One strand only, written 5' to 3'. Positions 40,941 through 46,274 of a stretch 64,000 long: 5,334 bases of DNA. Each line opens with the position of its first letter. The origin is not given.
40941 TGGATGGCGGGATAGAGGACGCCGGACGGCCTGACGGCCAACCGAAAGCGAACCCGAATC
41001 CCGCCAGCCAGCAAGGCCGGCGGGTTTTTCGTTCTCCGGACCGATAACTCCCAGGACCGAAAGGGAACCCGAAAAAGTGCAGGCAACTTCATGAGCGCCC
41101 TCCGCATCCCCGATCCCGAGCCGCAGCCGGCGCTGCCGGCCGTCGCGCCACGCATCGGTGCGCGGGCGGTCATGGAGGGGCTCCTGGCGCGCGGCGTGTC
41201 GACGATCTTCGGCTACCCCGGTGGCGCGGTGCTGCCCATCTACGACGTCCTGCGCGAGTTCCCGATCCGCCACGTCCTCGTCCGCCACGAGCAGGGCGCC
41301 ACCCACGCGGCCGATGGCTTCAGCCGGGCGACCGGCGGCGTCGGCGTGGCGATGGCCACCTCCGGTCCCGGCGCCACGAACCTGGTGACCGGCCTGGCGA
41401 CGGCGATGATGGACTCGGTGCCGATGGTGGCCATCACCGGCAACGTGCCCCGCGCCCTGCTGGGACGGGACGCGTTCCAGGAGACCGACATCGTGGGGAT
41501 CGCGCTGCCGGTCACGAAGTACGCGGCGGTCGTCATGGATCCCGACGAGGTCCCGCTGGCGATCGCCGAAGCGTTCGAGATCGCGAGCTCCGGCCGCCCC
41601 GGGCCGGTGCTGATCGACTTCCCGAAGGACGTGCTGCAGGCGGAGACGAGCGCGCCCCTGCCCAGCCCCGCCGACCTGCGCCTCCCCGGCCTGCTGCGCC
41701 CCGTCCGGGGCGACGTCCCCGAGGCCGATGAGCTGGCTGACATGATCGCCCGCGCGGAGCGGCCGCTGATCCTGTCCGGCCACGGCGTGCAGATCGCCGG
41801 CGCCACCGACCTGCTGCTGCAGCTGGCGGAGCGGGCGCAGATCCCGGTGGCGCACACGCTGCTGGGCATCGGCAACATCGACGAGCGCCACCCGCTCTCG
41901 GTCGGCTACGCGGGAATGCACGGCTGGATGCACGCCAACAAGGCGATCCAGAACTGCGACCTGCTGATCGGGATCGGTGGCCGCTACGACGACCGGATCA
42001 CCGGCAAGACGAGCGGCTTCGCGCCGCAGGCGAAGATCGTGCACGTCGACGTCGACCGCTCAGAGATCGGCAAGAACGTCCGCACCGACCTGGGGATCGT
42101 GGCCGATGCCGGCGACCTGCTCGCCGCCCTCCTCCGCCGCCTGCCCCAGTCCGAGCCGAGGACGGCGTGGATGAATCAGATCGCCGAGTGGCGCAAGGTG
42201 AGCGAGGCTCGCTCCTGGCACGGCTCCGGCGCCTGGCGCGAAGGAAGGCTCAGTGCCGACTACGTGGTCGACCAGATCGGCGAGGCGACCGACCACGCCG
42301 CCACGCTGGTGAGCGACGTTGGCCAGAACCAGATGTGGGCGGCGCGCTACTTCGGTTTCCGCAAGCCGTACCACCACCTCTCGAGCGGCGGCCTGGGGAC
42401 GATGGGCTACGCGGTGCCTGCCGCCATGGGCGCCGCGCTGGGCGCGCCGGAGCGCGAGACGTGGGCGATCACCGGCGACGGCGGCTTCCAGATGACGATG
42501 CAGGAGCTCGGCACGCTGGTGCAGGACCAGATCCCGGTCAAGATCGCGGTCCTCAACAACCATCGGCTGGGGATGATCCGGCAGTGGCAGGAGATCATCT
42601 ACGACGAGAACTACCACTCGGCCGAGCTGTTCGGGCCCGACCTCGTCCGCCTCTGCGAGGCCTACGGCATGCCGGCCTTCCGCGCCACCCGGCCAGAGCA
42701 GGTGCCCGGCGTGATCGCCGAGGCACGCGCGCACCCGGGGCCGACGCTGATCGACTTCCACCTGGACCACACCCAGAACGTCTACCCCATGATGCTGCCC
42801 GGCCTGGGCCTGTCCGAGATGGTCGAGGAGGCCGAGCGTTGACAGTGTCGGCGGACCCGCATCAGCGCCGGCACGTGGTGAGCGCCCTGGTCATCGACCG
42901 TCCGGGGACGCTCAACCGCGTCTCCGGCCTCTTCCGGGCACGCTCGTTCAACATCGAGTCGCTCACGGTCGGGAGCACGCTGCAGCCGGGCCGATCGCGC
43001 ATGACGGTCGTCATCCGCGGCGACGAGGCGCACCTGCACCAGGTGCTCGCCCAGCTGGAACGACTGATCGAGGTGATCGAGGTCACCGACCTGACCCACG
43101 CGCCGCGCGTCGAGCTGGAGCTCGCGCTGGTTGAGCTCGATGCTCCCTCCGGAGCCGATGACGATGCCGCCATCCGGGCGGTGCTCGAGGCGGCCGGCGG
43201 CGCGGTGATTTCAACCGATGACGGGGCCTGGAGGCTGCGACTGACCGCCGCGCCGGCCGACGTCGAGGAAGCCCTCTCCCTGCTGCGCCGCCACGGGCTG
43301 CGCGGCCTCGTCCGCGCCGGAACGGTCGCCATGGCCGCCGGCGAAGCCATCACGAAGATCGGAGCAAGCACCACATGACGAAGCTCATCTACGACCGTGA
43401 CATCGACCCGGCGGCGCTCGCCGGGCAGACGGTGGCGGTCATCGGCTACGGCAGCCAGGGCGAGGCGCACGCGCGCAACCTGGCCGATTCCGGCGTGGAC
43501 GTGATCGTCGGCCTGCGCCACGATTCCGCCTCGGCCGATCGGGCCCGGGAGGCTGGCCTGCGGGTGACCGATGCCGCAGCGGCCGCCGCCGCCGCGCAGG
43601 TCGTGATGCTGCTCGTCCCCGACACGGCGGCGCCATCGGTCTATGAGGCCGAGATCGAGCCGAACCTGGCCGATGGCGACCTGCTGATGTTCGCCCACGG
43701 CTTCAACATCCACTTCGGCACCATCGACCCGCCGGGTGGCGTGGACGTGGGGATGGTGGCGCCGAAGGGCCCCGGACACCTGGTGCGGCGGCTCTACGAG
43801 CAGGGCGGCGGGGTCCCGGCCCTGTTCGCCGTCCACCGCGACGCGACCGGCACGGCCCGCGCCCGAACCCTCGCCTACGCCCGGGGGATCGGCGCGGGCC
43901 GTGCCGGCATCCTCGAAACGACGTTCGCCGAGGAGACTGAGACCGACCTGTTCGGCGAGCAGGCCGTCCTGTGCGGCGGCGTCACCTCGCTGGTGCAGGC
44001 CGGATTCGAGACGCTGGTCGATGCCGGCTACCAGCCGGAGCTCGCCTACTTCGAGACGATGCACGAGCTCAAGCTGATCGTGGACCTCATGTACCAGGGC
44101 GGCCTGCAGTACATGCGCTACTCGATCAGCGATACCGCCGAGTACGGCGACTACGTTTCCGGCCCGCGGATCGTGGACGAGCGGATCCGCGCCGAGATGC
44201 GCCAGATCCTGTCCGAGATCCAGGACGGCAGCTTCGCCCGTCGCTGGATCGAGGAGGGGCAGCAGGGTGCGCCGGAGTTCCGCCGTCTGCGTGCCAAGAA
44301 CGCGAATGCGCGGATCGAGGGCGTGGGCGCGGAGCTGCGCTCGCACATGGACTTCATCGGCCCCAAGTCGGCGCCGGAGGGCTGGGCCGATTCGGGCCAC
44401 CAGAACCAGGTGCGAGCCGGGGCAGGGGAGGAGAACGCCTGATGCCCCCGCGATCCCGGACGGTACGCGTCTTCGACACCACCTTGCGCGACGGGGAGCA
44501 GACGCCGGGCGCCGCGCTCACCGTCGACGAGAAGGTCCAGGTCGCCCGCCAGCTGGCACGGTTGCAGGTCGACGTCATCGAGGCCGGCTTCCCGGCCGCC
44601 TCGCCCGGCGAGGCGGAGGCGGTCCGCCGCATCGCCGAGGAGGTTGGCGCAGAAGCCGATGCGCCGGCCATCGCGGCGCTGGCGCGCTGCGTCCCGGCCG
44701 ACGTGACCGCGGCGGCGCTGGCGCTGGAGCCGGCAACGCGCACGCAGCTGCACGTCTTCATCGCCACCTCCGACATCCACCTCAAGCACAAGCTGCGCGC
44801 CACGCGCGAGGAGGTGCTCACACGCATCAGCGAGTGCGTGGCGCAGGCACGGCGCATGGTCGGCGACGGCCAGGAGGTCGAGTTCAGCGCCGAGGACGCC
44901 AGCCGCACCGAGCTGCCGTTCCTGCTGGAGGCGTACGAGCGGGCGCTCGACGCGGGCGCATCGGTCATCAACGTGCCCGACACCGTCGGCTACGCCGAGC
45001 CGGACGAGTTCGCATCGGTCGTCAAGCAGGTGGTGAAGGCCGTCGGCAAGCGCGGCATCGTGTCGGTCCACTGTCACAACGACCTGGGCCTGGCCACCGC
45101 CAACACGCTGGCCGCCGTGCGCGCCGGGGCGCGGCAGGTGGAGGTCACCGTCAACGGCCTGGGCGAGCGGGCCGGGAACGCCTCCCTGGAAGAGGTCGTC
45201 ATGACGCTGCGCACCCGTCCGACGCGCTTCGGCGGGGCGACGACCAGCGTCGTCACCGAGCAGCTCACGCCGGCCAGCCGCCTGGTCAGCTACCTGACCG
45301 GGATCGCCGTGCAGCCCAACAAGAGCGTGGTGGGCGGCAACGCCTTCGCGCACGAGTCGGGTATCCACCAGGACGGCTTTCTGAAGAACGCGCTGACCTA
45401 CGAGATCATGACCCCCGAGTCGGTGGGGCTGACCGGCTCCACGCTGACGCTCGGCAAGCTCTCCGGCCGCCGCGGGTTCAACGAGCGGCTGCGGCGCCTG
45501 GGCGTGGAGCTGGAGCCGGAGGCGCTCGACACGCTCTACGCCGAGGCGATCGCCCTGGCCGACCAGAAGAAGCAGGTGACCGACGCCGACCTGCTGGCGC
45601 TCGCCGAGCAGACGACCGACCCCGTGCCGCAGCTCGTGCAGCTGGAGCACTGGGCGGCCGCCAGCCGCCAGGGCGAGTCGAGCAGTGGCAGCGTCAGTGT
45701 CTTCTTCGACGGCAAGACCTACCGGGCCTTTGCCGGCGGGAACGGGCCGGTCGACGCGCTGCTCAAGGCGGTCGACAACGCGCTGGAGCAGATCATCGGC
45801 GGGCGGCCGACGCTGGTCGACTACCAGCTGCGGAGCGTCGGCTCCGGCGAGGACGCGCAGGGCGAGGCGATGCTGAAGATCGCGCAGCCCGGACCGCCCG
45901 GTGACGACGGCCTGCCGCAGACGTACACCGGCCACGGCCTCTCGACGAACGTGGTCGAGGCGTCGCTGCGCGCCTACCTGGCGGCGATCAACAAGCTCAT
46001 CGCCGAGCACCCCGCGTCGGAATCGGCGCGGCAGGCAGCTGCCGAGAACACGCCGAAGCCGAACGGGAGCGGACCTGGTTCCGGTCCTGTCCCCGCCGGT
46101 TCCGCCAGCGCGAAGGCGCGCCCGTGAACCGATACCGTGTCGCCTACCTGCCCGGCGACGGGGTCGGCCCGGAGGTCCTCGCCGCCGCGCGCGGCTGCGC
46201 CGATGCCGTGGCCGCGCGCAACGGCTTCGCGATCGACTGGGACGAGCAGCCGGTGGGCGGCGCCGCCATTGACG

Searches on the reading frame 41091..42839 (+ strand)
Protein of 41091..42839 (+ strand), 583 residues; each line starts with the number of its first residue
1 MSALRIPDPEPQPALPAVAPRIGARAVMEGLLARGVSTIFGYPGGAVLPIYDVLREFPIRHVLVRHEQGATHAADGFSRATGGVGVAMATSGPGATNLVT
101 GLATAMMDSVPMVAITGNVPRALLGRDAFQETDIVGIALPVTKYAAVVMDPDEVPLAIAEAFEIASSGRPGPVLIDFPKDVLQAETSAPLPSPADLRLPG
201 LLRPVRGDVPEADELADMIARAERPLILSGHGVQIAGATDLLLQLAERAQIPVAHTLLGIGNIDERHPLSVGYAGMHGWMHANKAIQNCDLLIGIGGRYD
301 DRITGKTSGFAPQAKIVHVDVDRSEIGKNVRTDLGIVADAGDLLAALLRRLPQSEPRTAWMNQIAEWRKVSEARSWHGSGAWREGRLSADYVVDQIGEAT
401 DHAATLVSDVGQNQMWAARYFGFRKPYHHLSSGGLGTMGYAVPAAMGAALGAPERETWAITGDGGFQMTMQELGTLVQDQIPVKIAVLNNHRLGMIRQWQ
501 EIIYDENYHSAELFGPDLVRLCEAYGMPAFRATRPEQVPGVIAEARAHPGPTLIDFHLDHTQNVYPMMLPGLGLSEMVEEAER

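Call 6: find_related_loci(query=window:41091-42839:+, collection=genome_contigs, flank=2500)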
Query window:41091-42839:+ (583 aa) in genome_contigs; peptide patterns used: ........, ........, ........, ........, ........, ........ (x = any residue, [..] = any of these).
600 stretches matched a pattern (row limit reached: there are more); 597 encode a relative of the query (tblastn E <= 1e-3); the best 80 are kept; 80 distinct loci.
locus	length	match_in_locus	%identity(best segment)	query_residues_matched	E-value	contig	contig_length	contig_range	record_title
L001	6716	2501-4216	62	14-580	0e+0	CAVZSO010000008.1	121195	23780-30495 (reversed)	MAG: uncultured Chloroflexia bacterium isolate MFD00392.bin.2.404 genome assembly, contig: contig_39263, whole genome sh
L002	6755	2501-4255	84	1-581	0e+0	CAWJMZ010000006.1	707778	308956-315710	MAG: uncultured Chloroflexia bacterium isolate MFD02840.bin.1.418 genome assembly, contig: contig_42577, whole genome sh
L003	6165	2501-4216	62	14-580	0e+0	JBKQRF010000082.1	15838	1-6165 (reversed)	MAG: Candidatus Limnocylindrales bacterium isolate MGr2D2E2F__bin_5 MGr2D2E2F_000000072206, whole genome shotgun sequenc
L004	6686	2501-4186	62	20-580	0e+0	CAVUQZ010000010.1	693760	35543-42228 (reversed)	MAG: uncultured Chloroflexia bacterium isolate MFD01299.bin.2.22 genome assembly, contig: contig_52928, whole genome sho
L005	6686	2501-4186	62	20-580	0e+0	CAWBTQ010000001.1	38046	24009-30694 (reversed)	MAG: uncultured Chloroflexia bacterium isolate MFD01299.bin.1.122 genome assembly, contig: contig_101845, whole genome s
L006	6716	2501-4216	63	14-580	0e+0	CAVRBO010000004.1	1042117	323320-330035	MAG: uncultured Chloroflexia bacterium isolate MFD04944.bin.1.302 genome assembly, contig: contig_45114, whole genome sh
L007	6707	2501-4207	62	16-579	0e+0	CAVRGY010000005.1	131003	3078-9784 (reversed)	MAG: uncultured Chloroflexia bacterium isolate MFD05442.bin.2.302 genome assembly, contig: contig_1528, whole genome sho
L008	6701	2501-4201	62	21-582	0e+0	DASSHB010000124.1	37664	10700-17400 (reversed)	MAG TPA_asm: Candidatus Limnocylindrales bacterium isolate SMAG_U1048 k141_961035, whole genome shotgun sequence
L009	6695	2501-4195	62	21-580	0e+0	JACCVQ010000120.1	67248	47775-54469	MAG: Chloroflexota bacterium isolate MGR_bin130 SD2897-2912_k127_7134396, whole genome shotgun sequence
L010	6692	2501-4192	62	22-580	0e+0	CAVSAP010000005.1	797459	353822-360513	MAG: uncultured Chloroflexia bacterium isolate MFD05747.bin.2.90 genome assembly, contig: contig_21364, whole genome sho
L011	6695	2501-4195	61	21-580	0e+0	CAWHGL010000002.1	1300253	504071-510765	MAG: uncultured Chloroflexia bacterium isolate MFD00392.bin.2.284 genome assembly, contig: contig_18866, whole genome sh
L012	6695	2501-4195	61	21-580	0e+0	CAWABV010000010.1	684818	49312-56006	MAG: uncultured Chloroflexia bacterium isolate MFD05176.bin.1.233 genome assembly, contig: contig_42754, whole genome sh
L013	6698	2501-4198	61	20-580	0e+0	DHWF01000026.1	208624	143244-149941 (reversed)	MAG TPA_asm: Chloroflexi bacterium UBA5189 UBA5189_contig_35, whole genome shotgun sequence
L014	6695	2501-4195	61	21-580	0e+0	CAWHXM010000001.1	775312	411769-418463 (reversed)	MAG: uncultured Chloroflexia bacterium isolate MFD02242.bin.2.56 genome assembly, contig: contig_10163, whole genome sho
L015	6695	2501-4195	61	21-580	0e+0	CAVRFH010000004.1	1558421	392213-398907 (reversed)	MAG: uncultured Chloroflexia bacterium isolate MFD04935.bin.2.120 genome assembly, contig: contig_1557, whole genome sho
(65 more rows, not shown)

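Call 24: search_protein_families(library=pfam, alignment_id=A4, max_evalue=1)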
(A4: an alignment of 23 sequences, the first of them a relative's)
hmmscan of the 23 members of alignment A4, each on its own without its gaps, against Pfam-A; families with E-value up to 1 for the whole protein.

A. member 1, L008:1994-2206:+ (71 aa): 0 families

B. families by the number of members that match (of 23 scanned): 7 families
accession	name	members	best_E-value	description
PF08817.16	YukD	1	0.0023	WXG100 protein secretion system (Wss), protein YukD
PF20490.3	SCGB3A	1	0.03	Secretoglobin 3A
PF23157.1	DUF7055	1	0.035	Domain of unknown function (DUF7055)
PF08140.16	Cuticle_1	1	0.084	Crustacean cuticle protein repeat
PF10892.13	DUF2688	1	0.11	Protein of unknown function (DUF2688)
PF24227.1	DUF7443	1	0.22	Domain of unknown function (DUF7443)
PF03839.21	Sec62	1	0.46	Translocation protein Sec62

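Call 25: search_protein_families(library=ncbifam, alignment_id=A4, max_evalue=1)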
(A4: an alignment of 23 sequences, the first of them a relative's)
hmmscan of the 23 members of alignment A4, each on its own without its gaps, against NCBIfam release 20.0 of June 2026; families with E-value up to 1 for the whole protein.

A. member 1, L008:1994-2206:+ (71 aa): 0 families

B. families by the number of members that match (of 23 scanned): 2 families
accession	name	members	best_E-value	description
NF000740.0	PRK00043.3-4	2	0.071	thiamine phosphate synthase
NF003369.0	PRK04447.1-2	1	0.032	hypothetical protein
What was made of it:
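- On Known small-protein families (Pfam, NCBIfam, PDB): There are no matches above the cut-offs for 23 family members (calls 24, 25).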

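Call 28: find_homologous_proteins(query=A4, max_evalue=0.001)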
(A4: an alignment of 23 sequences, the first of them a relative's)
Query A4 (23 sequences) (71 aa, profile of the alignment): 1917 proteins with E <= 0.001 among 8000 candidates; the best 120 are listed.
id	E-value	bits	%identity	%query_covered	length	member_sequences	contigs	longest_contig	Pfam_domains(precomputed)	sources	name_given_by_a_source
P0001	1.2e-28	116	63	100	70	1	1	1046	-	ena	-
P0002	2.6e-28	115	66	100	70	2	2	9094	-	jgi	jgi:hypothetical protein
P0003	3.6e-28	115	69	100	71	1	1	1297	-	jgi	jgi:hypothetical protein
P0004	4.0e-28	115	69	100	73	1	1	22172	-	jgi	jgi:hypothetical protein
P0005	4.5e-28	115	59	100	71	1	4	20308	-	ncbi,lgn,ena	-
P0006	5.6e-28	114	66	100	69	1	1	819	-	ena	-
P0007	5.7e-28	114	65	100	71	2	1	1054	-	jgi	-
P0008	5.7e-28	114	66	100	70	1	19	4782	-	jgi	jgi:hypothetical protein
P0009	6.1e-28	114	62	100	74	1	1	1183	-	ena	-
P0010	6.1e-28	114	61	100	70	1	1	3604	-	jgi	jgi:hypothetical protein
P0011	7.9e-28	114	61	100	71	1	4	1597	-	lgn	-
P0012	8.3e-28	114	61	100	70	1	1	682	-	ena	-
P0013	1.0e-27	113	59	100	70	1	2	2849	-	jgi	jgi:hypothetical protein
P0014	1.3e-27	113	61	100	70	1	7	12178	-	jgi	jgi:hypothetical protein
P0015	1.5e-27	113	59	100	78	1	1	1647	-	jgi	jgi:hypothetical protein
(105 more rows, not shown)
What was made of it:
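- There are at least 1917 clusters annotated as hypothetical proteins (call 28).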

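Call 50: search_protein_families(library=pfam, proteins=[window:41091-42839:+], max_evalue=0.00001)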
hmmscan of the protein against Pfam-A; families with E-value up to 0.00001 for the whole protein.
window:41091-42839:+ (583 aa): 3 families
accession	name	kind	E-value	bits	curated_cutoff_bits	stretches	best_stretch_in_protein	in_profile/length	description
PF02775.26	TPP_enzyme_C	-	2.4e-52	177.2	21.9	1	409-556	1-151/151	Thiamine pyrophosphate enzyme, C-terminal TPP binding domain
PF00205.28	TPP_enzyme_M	-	9.4e-47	158.6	30.4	1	213-347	2-137/137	Thiamine pyrophosphate enzyme, central domain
PF02776.23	TPP_enzyme_N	-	2.2e-37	127.9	26.8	1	23-136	3-118/119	Thiamine pyrophosphate enzyme, N-terminal TPP binding domain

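Call 57: search_solved_structures(query=A4, max_evalue=10, show_alignments=3)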
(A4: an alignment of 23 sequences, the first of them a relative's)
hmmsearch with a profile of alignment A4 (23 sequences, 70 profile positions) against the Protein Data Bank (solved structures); distinct sequences matched with E-value up to 10: 1.
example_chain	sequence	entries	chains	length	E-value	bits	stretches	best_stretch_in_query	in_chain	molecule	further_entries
3pdg_A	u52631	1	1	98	1.4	12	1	13-38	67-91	Fibronectin(III)-like module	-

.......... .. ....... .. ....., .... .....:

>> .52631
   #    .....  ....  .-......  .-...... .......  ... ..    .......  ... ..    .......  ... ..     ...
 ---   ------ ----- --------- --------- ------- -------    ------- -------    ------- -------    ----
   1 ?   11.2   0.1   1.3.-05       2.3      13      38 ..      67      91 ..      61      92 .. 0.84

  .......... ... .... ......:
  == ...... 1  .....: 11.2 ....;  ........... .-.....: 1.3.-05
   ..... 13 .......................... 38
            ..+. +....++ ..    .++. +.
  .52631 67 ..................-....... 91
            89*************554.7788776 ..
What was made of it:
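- On Known small-protein families (Pfam, NCBIfam, PDB): The best PDB hit has E = 1.4 (call 57).
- It has no Pfam, NCBIfam or PDB relative (calls 24, 25, 57).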

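Call 62: predict_structure(alignment_id=A6)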
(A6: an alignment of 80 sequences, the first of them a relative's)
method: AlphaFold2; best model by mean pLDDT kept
length: 71 residues; sequences in the alignment: 80
mean_pLDDT: 67.7   pTM: 0.33
mean pLDDT of the five models: 67.7, 63.7, 62.8, 61.0, 59.0
residues with pLDDT >= 90: 0; 70-90: 33; 50-70: 31; < 50: 7
segments of 3 or more residues with pLDDT < 50: 1-7
pLDDT, mean of each block of 10 residues (from residue 1): 48 70 63 64 84 82 64 55
secondary structure, 60 per line:
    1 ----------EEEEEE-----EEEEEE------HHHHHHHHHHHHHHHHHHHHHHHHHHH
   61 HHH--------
elements in order: E11-16 E22-27 H34-63
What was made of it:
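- The AF2 model of the long form is of low confidence, with pLDDT 68 and pTM 0.33 (call 62).
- Tried and rejected: A small-protein reading of the long form found no Pfam, NCBIfam or PDB relative, and the AF2 model was of low confidence (calls 24, 25, 57, 62).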

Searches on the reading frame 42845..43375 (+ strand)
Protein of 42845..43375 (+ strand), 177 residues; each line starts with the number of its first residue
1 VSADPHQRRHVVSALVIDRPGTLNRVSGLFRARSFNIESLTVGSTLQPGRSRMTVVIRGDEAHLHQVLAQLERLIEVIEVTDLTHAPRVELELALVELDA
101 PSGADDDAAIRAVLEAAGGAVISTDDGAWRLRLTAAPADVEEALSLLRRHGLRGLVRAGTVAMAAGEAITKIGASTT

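Call 50: search_protein_families(library=pfam, proteins=[window:42845-43375:+], max_evalue=0.00001)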
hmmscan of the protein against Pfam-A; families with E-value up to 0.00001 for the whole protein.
window:42845-43375:+ (177 aa): 4 families
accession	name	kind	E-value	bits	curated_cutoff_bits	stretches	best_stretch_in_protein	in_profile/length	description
PF22629.2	ACT_AHAS_ss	-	3e-18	66.2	27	1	14-79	3-67/67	AHAS small subunit-like ACT domain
PF13710.12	ACT_5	-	4.1e-14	52.6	27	1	18-80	1-62/62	ACT domain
PF01842.31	ACT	-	6e-14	51.9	27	1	10-75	1-65/66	ACT domain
PF10369.15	ALS_ss_C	-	3.9e-08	33.6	23.2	1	92-166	2-74/74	Small subunit of acetolactate synthase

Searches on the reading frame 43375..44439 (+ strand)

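Call 50: search_protein_families(library=pfam, proteins=[window:43375-44439:+], max_evalue=0.00001)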
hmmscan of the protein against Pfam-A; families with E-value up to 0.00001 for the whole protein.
window:43375-44439:+ (355 aa): 5 families
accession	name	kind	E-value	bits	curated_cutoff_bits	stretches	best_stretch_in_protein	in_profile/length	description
PF07991.19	KARI_N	-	5.9e-70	234.6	20.6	1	15-178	2-165/165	Acetohydroxy acid isomeroreductase, NADPH-binding domain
PF01450.25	KARI_C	-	3.9e-63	212.5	29.1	1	184-326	1-143/144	Ketol-acid reductoisomerase, C-terminal domain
PF03807.23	F420_oxidored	-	1e-08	36.1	21.6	1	19-95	1-80/94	NADP oxidoreductase coenzyme F420-dependent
PF03446.21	NAD_binding_2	-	2.2e-07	31.5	21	1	19-105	1-90/161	NAD binding domain of 6-phosphogluconate dehydrogenase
PF02826.25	2-Hacid_dh_C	-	2.6e-07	30.6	25.1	1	12-85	31-103/178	D-isomer specific 2-hydroxyacid dehydrogenase, NAD binding domain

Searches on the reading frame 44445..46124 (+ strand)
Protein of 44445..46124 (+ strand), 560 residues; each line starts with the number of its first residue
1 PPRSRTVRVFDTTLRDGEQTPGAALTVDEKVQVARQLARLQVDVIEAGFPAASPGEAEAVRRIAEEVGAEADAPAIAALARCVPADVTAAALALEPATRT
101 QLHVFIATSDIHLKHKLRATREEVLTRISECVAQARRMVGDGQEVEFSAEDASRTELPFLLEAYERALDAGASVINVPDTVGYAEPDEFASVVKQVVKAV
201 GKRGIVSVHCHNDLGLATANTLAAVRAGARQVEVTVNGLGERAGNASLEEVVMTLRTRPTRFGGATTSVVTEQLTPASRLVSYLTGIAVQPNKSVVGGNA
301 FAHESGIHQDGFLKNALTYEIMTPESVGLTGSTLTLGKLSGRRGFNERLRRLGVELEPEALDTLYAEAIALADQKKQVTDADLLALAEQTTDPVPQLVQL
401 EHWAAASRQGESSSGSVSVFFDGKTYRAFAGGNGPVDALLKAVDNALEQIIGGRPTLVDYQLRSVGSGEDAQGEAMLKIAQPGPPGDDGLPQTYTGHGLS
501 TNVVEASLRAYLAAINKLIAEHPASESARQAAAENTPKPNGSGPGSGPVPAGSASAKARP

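Call 50: search_protein_families(library=pfam, proteins=[window:44445-46124:+], max_evalue=0.00001)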
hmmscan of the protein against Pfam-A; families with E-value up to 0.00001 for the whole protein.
window:44445-46124:+ (560 aa): 3 families
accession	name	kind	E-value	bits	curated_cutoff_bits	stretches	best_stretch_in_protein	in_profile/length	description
PF00682.25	HMGL-like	-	5.7e-86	288.6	29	1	7-281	2-260/260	HMGL-like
PF08502.15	LeuA_dimer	-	4.8e-27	94.9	24.9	1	377-518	1-130/131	LeuA allosteric (dimerisation) domain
PF22617.1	HCS_D2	-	1.6e-24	86.5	27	1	295-376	1-82/82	Homocitrate synthase post-HMGL domain-like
